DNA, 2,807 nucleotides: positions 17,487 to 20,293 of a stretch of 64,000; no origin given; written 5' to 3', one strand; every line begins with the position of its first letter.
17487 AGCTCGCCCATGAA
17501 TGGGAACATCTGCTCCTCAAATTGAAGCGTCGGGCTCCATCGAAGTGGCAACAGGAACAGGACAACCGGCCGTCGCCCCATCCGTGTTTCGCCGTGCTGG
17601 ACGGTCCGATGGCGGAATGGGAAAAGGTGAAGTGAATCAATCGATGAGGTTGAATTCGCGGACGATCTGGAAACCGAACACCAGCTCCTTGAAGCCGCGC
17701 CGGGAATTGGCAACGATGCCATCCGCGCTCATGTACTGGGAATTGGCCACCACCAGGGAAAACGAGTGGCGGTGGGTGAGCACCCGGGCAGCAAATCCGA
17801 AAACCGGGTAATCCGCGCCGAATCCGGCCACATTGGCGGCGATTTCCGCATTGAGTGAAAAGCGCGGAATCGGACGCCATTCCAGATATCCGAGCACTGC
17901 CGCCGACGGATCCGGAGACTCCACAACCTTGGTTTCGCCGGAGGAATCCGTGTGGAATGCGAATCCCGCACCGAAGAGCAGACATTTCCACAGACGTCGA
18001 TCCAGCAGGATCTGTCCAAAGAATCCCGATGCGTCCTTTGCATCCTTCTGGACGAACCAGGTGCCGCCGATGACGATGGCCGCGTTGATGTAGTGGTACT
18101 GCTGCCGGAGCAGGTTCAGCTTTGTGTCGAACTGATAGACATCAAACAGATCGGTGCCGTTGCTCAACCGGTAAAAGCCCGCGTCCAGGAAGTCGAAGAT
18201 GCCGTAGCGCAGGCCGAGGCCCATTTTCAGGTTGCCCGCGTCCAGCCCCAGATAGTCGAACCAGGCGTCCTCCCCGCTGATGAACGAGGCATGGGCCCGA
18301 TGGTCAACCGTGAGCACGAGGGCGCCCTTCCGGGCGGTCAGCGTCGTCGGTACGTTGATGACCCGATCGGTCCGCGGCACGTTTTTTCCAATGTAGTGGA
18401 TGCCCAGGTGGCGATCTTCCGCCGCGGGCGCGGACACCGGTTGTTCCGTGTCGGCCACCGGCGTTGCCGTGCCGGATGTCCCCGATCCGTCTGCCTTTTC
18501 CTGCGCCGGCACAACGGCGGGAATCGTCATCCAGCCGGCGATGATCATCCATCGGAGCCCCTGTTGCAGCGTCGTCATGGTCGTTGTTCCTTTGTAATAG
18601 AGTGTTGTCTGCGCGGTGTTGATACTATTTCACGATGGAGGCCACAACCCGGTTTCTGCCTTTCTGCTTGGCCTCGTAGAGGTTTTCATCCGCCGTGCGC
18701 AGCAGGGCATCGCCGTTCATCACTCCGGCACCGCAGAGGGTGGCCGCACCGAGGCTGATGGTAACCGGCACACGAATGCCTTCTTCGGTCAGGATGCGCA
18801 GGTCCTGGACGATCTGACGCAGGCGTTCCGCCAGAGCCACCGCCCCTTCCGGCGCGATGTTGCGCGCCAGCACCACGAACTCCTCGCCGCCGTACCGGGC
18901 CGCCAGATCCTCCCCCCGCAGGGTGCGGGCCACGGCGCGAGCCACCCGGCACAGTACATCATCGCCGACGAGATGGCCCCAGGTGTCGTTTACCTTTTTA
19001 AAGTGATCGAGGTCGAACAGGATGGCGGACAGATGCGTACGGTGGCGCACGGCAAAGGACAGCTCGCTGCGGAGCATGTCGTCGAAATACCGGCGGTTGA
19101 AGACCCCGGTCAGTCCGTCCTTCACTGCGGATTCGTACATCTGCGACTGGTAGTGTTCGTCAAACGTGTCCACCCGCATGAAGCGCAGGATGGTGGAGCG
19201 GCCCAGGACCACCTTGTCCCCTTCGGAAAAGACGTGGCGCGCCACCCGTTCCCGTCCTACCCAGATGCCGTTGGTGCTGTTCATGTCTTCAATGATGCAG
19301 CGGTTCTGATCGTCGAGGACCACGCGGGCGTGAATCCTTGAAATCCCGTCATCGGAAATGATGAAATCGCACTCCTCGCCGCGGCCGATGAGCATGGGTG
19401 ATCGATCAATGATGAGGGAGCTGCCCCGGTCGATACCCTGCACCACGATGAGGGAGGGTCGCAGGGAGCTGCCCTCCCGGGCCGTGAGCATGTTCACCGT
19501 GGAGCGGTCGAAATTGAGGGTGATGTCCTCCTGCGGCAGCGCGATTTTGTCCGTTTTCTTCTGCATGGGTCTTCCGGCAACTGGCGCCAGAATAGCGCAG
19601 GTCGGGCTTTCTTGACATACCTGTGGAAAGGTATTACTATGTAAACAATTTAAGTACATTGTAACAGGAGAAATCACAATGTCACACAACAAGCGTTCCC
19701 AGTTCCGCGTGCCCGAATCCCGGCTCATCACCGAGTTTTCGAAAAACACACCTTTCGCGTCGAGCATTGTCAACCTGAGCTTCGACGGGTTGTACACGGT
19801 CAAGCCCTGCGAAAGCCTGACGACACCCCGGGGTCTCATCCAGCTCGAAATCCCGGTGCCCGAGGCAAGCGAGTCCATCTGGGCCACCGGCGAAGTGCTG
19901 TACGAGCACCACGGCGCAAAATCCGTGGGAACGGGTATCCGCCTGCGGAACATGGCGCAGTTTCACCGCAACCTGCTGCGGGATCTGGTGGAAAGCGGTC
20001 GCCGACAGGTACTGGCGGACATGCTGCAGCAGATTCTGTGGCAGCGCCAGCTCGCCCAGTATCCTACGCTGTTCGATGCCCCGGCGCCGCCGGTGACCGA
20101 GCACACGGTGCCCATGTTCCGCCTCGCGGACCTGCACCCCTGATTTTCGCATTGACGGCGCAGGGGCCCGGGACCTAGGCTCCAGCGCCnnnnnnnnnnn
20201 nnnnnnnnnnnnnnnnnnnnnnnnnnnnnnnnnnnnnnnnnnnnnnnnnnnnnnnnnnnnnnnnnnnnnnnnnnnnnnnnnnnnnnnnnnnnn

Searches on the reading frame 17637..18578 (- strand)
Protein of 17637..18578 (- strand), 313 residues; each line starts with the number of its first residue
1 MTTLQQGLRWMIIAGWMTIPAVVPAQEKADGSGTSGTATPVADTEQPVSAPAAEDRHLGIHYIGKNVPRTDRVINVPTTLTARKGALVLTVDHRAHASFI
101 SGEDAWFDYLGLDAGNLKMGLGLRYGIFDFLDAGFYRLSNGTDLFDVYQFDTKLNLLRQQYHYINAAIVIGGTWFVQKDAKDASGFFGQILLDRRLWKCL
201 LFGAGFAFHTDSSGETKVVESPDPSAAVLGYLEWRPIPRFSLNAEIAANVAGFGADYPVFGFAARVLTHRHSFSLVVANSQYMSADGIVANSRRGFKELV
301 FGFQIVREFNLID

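Call 3: search_protein_families(library=pfam, proteins=[window:17637-18578:-], max_evalue=0.01)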
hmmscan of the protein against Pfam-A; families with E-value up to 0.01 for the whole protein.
window:17637-18578:- (313 aa): 1 family
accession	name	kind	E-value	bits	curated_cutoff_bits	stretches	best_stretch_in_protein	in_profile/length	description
PF19089.6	DUF5777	-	3.5e-18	66.2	23.1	1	71-309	4-247/247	Membrane bound beta barrel domain (DUF5777)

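Call 28: search_protein_families(library=ncbifam, proteins=[window:17637-18578:-], max_evalue=1)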
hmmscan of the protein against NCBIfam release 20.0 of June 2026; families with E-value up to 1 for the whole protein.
window:17637-18578:- (313 aa): 0 families

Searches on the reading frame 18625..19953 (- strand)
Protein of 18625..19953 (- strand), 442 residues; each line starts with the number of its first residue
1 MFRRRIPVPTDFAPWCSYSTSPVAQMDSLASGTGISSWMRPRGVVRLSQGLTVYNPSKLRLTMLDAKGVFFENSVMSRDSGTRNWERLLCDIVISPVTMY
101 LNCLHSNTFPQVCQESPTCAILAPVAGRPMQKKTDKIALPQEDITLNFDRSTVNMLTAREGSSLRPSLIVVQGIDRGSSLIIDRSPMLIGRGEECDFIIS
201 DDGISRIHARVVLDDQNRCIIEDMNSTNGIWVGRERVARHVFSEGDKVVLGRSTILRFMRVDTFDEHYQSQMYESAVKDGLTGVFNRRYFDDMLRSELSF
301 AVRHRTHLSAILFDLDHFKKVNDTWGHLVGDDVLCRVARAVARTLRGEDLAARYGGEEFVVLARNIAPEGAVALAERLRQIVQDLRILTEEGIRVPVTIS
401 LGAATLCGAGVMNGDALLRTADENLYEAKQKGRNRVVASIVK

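Call 3: search_protein_families(library=pfam, proteins=[window:18625-19953:-], max_evalue=0.01)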
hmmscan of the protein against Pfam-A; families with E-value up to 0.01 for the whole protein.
window:18625-19953:- (442 aa): 3 families
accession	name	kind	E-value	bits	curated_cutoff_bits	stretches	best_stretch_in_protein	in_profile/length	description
PF00990.26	GGDEF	-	1.2e-46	158.8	23.8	1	277-435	2-161/161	Diguanylate cyclase, GGDEF domain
PF00498.31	FHA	-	2.5e-16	60.3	20.7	1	188-251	2-67/67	FHA domain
PF16697.10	Yop-YscD_cpl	-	7.2e-11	42.6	33.2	1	170-252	2-85/94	Inner membrane component of T3SS, cytoplasmic domain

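Call 28: search_protein_families(library=ncbifam, proteins=[window:18625-19953:-], max_evalue=1)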
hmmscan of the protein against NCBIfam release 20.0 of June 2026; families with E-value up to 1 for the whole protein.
window:18625-19953:- (442 aa): 28 families (the best 25 are shown)
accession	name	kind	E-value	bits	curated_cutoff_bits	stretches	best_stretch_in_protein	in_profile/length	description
TIGR00254.1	GGDEF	domain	1.5e-52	177.6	37.4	1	275-438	4-166/168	diguanylate cyclase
NF007135.0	PRK09581.1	equivalog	1.7e-51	175.5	474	1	271-439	287-455/457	PleD family two-component system response regulator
NF038266.1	diguan_SiaD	equivalog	4.7e-45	153.9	290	1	270-436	88-252/252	biofilm regulation diguanylate cyclase SiaD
NF007380.0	PRK09894.1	equivalog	7.9e-41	140.3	256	1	276-438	129-286/296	diguanylate cyclase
NF047654.1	DiguCycDgcRLepto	equivalog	1.1e-39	136.2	500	1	268-437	125-294/295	diguanylate cyclase DgcR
NF041606.1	dguan_cyc_DgcA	equivalog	3.3e-39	134.8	370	1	270-439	172-339/340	diguanylate cyclase DgcA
NF007423.1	PRK09966.1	equivalog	1.6e-35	122.8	325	1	269-429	232-390/390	diguanylate cyclase DgcN/YfiN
NF007599.0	PRK10245.1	equivalog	4.2e-35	120.9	402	1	275-436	209-367/371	diguanylate cyclase AdrA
NF051473.1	DigCycDgcsShew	equivalog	3.6e-34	118.5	400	1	270-435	129-287/291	diguanylate cyclase DgcS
NF011955.1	PRK15426.1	equivalog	1.7e-33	115.7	408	1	268-439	390-561/564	cellulose biosynthesis regulator diguanylate cyclase DgcQ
NF007298.0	PRK09776.1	equivalog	2.2e-26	92.1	1135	1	269-437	677-843/1111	diguanylate cyclase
NF007474.0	PRK10060.1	equivalog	5.7e-26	90.9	782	1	267-435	228-391/663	cyclic di-GMP phosphodiesterase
NF040885.1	diguan_DgcJ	equivalog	1.6e-25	89.9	500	1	270-434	335-491/493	diguanylate cyclase DgcJ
NF045675.1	PhdiestaseDibA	equivalog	5.8e-25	87.7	980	1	269-434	196-359/623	phosphodiesterase DibA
NF053781.1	cdiGMPphdstlr2612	equivalog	6.3e-25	87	1600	1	268-435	832-998/1268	Tlr1612 family c-di-GMP phosphodiesterase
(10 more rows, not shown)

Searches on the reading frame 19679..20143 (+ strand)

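Call 17: search_protein_families(library=pfam, proteins=[window:19679-20143:+], max_evalue=0.001)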
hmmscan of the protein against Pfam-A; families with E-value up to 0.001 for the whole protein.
window:19679-20143:+ (154 aa): 1 family
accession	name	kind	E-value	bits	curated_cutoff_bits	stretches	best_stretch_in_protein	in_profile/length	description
PF07238.19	PilZ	-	0.00022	21.9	22.5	1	4-105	1-101/102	PilZ domain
